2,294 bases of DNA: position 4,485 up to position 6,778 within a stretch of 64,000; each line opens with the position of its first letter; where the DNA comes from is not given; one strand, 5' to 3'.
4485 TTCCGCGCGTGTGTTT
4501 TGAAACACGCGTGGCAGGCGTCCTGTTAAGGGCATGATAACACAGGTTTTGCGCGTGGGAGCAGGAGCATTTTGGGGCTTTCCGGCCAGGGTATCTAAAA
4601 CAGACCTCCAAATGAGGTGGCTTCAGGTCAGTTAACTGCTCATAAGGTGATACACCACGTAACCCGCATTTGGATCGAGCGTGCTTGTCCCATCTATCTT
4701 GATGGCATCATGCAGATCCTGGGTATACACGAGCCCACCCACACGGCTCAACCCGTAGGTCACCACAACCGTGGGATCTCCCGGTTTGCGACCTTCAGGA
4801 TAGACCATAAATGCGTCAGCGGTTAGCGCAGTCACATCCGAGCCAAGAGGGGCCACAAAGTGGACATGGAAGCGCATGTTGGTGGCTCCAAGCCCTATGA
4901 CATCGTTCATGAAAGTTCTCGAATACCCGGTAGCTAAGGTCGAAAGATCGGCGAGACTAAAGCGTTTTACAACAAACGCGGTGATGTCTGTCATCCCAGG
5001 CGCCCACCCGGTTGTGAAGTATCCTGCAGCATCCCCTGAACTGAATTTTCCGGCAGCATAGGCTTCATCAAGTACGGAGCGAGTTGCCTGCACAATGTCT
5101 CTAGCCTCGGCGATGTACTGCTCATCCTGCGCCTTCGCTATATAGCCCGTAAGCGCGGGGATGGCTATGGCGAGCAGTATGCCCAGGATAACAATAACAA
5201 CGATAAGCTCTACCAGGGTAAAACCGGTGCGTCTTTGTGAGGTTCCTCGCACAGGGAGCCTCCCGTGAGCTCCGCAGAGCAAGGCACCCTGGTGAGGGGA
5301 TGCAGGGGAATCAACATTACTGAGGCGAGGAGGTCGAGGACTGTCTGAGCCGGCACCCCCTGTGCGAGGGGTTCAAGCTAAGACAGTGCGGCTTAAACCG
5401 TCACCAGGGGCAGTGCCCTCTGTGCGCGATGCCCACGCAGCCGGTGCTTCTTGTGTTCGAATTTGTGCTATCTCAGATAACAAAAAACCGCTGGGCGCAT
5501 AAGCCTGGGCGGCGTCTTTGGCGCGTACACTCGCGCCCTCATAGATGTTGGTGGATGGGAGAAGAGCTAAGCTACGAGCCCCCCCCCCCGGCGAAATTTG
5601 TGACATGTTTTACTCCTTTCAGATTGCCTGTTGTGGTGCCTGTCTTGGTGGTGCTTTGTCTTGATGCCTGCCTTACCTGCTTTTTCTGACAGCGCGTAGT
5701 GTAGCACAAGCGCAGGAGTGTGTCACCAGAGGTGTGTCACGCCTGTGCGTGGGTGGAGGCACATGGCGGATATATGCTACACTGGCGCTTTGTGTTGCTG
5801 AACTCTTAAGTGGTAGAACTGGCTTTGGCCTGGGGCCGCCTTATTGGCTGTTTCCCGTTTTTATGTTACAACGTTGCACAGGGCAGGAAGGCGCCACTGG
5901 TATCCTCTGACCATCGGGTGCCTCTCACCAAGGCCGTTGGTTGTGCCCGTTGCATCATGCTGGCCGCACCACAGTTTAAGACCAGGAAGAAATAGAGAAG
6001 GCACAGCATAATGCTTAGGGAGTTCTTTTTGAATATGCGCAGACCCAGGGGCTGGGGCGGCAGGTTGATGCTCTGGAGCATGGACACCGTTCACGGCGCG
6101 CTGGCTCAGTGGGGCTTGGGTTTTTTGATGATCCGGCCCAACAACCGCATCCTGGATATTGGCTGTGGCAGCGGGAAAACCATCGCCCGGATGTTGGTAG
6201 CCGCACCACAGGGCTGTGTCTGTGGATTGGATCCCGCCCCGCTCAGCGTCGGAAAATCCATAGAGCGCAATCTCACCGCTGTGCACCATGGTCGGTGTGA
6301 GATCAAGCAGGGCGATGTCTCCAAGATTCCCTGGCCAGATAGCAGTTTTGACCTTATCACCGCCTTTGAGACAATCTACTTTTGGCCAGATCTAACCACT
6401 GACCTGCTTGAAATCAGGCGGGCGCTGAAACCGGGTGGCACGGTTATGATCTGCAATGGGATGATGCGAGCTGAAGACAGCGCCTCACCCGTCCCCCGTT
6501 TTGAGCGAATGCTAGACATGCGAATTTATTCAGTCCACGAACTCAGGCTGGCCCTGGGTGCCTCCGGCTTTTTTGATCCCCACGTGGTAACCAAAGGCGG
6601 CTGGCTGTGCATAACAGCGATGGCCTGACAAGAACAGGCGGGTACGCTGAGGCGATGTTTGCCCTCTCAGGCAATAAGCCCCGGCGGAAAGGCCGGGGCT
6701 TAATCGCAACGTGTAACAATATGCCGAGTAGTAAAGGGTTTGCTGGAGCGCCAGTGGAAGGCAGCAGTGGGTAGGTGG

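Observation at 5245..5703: Locus 1: a G11 tract keeps the leader ORF open, but it ends at a TGA (TGG in the paralog) 3 nt before a stem arm that can mask the pilin GTG start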

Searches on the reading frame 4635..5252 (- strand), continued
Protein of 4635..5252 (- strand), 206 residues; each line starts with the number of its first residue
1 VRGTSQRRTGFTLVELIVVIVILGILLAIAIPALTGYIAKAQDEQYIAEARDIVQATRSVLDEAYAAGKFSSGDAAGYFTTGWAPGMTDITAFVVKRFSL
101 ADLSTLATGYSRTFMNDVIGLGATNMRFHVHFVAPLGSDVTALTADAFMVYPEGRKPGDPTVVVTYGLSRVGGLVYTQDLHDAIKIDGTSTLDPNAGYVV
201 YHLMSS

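Call 60: find_encoding_contigs(protein=P0025, flank=1500, max_places=3)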
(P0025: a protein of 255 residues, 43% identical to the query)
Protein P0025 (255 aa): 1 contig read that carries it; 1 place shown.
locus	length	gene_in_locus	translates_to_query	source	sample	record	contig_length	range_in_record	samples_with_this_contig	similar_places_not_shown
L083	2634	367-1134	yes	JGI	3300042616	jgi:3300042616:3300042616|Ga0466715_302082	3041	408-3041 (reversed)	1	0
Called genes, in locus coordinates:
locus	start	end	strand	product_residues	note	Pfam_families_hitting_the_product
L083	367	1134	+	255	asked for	PF07963:N_methyl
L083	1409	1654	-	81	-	-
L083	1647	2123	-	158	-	-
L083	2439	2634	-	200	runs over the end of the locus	?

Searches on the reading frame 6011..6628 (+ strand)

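Call 66: search_protein_families(library=pfam, max_evalue=0.00001, proteins=[window:6011-6628:+])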
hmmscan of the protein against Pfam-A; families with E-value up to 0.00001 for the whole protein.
window:6011-6628:+ (205 aa): 8 families
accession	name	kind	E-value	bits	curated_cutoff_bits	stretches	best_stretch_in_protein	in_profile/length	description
PF08241.18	Methyltransf_11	-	1.8e-17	64.2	21.2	1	48-147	1-95/95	Methyltransferase domain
PF13649.12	Methyltransf_25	-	1.2e-16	61.6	27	1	47-143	1-97/97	Methyltransferase domain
PF13847.12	Methyltransf_31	-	3.7e-16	59.6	27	1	42-151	2-113/145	Methyltransferase domain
PF08242.18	Methyltransf_12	-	7.5e-14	52.7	30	1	48-144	1-97/98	Methyltransferase domain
PF13489.12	Methyltransf_23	-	3.3e-13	50.1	27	1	41-187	20-159/164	Methyltransferase domain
PF01209.24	Ubie_methyltran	-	6.5e-09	35.9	20.1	1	42-148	46-152/233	ubiE/COQ5 methyltransferase family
PF08003.17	Methyltransf_9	-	2.1e-07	30.7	23.8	1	44-194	116-267/315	Protein of unknown function (DUF1698)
PF00891.24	Methyltransf_2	-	1.8e-06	27.9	22.3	1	44-159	63-176/210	O-methyltransferase domain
